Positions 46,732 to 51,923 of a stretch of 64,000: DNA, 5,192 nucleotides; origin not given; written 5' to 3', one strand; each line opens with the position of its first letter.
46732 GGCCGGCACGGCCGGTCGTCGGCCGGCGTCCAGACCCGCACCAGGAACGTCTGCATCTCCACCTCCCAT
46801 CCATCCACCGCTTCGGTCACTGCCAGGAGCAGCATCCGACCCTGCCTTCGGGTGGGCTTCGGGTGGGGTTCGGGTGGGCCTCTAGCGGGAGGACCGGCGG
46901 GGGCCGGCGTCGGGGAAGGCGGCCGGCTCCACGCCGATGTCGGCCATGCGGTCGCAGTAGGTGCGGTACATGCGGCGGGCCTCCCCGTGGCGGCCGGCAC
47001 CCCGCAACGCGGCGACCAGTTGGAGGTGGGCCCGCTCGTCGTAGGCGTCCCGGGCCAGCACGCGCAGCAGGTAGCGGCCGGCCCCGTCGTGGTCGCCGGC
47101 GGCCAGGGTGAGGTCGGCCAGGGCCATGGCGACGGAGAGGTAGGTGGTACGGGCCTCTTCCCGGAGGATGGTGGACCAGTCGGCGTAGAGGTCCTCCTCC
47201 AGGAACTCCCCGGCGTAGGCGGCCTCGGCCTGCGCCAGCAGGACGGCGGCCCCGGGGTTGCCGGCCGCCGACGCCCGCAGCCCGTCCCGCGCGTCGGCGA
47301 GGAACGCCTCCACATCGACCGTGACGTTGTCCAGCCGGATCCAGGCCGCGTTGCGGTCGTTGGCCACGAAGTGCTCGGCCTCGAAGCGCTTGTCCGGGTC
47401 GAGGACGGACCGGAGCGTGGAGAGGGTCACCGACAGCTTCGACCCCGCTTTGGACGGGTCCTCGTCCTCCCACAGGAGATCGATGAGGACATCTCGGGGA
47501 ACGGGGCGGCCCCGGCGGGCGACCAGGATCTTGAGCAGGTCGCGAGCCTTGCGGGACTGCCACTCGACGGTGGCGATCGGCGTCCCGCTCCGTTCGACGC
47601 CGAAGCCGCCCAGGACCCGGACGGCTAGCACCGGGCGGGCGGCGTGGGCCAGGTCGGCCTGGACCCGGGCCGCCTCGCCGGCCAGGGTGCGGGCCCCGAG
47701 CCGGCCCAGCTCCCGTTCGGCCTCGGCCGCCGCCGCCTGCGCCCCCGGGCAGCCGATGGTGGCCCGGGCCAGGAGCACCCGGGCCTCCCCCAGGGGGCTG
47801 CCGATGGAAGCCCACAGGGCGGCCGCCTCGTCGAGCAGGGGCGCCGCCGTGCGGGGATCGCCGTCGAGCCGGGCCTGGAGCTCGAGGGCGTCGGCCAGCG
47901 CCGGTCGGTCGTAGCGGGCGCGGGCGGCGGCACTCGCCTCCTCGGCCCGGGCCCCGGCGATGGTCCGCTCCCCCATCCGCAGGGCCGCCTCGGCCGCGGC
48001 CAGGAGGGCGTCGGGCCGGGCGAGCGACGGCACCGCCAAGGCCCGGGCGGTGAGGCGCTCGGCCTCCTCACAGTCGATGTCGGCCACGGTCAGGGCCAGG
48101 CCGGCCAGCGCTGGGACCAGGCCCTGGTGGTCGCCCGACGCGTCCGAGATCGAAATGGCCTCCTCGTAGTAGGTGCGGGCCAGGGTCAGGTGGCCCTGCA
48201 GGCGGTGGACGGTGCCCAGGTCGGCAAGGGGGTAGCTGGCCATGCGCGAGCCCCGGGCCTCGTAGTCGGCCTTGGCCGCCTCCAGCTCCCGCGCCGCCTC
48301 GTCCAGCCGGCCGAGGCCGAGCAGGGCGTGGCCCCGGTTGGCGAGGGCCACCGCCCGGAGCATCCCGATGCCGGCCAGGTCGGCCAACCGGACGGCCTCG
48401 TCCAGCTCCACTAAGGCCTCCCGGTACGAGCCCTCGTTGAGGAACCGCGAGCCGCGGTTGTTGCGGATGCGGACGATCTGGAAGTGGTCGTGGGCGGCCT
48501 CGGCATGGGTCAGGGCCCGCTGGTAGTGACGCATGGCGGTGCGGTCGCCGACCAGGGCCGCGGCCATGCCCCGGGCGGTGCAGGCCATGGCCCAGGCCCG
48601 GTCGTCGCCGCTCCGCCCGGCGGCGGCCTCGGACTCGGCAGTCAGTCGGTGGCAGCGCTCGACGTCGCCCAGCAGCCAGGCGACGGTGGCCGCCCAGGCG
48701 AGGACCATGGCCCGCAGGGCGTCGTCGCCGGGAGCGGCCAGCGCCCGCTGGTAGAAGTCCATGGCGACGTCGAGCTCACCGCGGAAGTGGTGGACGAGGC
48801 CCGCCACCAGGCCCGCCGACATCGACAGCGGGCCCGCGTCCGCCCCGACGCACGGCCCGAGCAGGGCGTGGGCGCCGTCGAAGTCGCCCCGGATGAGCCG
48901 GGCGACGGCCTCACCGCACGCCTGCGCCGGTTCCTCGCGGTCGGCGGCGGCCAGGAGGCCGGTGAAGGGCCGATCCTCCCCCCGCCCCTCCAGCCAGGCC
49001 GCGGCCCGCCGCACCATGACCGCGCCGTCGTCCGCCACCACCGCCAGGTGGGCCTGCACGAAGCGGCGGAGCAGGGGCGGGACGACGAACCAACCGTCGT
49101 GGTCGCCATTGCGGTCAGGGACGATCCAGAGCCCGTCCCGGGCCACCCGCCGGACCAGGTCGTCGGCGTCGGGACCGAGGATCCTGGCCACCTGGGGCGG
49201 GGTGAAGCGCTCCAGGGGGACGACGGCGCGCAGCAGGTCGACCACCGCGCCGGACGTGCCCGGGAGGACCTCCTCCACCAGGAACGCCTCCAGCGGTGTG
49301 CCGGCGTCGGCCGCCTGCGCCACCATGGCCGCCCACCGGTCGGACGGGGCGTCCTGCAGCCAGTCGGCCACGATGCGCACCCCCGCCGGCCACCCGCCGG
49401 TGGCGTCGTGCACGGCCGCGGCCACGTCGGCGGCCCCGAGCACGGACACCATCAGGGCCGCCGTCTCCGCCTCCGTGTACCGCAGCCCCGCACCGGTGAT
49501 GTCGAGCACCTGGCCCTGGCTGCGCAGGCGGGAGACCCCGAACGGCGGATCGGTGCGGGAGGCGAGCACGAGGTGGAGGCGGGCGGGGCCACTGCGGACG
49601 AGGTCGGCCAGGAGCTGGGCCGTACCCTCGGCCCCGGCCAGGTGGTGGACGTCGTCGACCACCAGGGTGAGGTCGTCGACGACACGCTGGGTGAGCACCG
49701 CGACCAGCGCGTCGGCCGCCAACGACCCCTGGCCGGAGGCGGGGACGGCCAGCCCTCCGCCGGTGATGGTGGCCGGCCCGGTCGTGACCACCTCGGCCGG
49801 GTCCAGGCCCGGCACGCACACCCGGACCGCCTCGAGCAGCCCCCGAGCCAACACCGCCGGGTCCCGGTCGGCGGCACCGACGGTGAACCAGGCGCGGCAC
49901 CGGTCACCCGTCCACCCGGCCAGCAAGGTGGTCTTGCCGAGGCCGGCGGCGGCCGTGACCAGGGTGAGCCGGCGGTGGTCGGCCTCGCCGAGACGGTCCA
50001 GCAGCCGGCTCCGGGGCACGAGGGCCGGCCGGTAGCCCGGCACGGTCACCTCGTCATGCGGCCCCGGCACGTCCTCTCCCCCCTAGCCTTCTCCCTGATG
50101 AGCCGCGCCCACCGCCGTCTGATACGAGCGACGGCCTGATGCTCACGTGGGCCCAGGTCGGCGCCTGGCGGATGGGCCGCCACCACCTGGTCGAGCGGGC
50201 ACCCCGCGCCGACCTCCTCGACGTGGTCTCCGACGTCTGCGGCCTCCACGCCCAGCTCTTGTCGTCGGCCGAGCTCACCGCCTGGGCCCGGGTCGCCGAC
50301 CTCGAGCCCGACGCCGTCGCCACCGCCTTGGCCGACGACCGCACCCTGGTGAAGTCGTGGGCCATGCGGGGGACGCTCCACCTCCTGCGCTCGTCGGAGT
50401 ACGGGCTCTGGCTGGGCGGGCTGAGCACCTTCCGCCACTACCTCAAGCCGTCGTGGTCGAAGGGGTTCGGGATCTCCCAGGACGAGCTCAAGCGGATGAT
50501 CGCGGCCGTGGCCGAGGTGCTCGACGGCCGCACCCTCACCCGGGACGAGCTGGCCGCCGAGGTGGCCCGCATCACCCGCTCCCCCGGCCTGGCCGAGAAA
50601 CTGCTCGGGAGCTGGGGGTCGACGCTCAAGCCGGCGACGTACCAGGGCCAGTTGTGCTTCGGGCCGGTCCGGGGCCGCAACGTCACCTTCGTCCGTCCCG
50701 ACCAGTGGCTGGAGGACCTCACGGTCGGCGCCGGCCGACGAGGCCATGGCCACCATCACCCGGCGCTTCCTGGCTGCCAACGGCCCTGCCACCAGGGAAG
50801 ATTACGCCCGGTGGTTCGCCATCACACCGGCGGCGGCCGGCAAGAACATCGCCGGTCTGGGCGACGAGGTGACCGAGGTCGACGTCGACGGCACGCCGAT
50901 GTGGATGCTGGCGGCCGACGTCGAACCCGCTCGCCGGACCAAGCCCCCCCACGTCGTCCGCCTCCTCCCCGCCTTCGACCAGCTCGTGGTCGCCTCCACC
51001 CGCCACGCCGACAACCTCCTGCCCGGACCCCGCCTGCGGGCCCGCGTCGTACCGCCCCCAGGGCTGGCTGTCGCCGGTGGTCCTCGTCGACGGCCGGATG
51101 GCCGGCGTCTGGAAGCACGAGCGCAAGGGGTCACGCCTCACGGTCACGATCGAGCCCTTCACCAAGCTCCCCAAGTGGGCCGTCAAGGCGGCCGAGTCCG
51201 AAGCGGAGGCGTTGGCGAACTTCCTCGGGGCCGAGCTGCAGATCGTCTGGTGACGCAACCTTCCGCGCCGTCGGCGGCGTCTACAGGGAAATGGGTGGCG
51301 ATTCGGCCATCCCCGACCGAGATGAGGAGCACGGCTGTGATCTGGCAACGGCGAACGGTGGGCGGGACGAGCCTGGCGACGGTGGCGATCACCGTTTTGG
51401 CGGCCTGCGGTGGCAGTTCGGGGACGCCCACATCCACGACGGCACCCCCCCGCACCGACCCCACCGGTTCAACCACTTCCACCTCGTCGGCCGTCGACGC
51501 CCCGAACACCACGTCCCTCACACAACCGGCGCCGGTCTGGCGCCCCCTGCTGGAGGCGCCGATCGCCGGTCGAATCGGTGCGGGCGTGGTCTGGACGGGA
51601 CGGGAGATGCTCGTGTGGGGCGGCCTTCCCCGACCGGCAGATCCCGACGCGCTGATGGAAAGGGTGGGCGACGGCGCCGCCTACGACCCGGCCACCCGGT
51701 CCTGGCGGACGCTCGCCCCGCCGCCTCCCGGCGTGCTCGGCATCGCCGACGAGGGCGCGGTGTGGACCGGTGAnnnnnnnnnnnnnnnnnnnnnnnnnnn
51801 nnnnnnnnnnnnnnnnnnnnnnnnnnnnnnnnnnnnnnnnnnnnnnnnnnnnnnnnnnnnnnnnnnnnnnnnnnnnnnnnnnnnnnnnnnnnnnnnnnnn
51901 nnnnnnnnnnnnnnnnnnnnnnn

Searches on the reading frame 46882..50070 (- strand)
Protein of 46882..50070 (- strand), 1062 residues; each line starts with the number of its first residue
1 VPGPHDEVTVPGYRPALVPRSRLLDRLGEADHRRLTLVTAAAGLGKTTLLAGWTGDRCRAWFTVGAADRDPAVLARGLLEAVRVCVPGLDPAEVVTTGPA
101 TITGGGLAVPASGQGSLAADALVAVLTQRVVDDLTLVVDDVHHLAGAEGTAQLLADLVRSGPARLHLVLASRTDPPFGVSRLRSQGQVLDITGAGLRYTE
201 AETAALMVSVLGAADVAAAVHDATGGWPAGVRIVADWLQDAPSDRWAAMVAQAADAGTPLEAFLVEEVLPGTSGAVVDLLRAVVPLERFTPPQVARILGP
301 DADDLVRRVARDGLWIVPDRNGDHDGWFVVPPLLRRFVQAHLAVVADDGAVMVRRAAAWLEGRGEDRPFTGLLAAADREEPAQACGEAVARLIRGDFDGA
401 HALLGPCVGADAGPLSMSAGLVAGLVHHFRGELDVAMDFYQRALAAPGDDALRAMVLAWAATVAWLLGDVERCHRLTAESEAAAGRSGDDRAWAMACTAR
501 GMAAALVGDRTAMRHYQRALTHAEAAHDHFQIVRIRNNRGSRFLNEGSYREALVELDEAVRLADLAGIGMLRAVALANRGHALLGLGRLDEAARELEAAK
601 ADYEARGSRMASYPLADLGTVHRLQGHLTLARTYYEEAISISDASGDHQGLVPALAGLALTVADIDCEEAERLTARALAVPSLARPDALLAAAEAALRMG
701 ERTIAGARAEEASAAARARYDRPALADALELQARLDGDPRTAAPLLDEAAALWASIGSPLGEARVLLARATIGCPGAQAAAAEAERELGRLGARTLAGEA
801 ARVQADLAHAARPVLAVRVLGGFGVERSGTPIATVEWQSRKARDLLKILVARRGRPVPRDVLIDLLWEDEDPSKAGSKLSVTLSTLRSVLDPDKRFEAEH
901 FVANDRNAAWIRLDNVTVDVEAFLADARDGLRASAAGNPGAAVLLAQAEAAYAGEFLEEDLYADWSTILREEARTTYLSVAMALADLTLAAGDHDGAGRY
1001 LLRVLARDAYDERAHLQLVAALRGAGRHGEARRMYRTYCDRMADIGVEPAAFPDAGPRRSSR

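Call 3: search_protein_families(library=pfam, proteins=[window:46882-50070:-], max_evalue=0.1)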
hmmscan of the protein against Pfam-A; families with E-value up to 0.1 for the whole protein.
window:46882-50070:- (1062 aa): 12 families
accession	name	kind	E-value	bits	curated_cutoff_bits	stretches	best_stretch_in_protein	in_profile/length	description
PF03704.23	BTAD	-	4.2e-14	53.6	22.1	1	918-1050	1-135/146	Bacterial transcriptional activator domain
PF13424.12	TPR_12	-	1.2e-09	38.7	30.1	2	617-680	8-74/77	Tetratricopeptide repeat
PF00515.34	TPR_1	-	5e-08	32.9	27.8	0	573-593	1-21/34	Tetratricopeptide repeat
PF13181.12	TPR_8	-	1.1e-07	31.9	25.7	0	618-642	7-31/34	Tetratricopeptide repeat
PF00486.34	Trans_reg_C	-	9.3e-07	29.3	26.2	1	839-894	7-61/77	Transcriptional regulatory protein, C terminal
PF07719.23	TPR_2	-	1.2e-06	28.6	27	1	615-641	4-30/34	Tetratricopeptide repeat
PF13401.12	AAA_22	-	0.0013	19.5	27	1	32-159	4-109/130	AAA domain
PF14559.12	TPR_19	-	0.0026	18.5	25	1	989-1036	2-49/68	Tetratricopeptide repeat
PF25199.1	nSTAND_NTPase5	-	0.0032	17.8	34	0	23-50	28-58/145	Novel STAND NTPase 5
PF13432.12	TPR_16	-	0.0079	17.1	32.7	2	388-449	4-63/65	Tetratricopeptide repeat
PF13414.12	TPR_11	-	0.013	15.6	26.8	0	540-562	1-23/42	TPR repeat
PF14561.12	TPR_20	-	0.074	13.8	25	0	978-1036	22-82/90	Tetratricopeptide repeat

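Call 91: search_protein_families(library=padloc, proteins=[window:46882-50070:-], max_evalue=0.001)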
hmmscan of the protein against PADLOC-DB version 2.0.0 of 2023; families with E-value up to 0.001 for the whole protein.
window:46882-50070:- (1062 aa): 1 family
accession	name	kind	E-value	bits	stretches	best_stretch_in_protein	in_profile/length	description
PDLC01169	TPR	-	3.9e-05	21.2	1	594-680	134-217/252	TPR repeats containing protein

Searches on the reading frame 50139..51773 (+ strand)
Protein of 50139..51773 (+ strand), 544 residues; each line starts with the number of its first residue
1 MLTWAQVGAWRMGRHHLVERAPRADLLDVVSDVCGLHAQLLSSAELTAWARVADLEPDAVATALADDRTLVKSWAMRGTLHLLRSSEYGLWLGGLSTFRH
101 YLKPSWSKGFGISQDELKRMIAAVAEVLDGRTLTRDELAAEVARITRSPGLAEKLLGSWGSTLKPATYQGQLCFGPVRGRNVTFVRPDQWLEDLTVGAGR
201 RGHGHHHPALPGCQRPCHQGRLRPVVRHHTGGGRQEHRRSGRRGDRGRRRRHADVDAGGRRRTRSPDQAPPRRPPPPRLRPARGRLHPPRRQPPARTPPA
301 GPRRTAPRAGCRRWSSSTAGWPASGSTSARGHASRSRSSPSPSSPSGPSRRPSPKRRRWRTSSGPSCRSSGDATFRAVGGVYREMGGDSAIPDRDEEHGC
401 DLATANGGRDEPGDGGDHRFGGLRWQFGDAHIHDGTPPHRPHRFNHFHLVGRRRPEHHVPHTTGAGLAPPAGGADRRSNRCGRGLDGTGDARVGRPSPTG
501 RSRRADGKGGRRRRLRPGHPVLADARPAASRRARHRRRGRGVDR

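Call 3: search_protein_families(library=pfam, proteins=[window:50139-51773:+], max_evalue=0.1)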
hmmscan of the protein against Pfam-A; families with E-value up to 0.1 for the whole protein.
window:50139-51773:+ (544 aa): 1 family
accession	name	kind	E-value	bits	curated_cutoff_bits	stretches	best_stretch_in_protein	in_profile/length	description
PF06224.18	AlkZ-like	-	2.7e-22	80.3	25.9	1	30-191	1-161/329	DNA glycosylase AlkZ-like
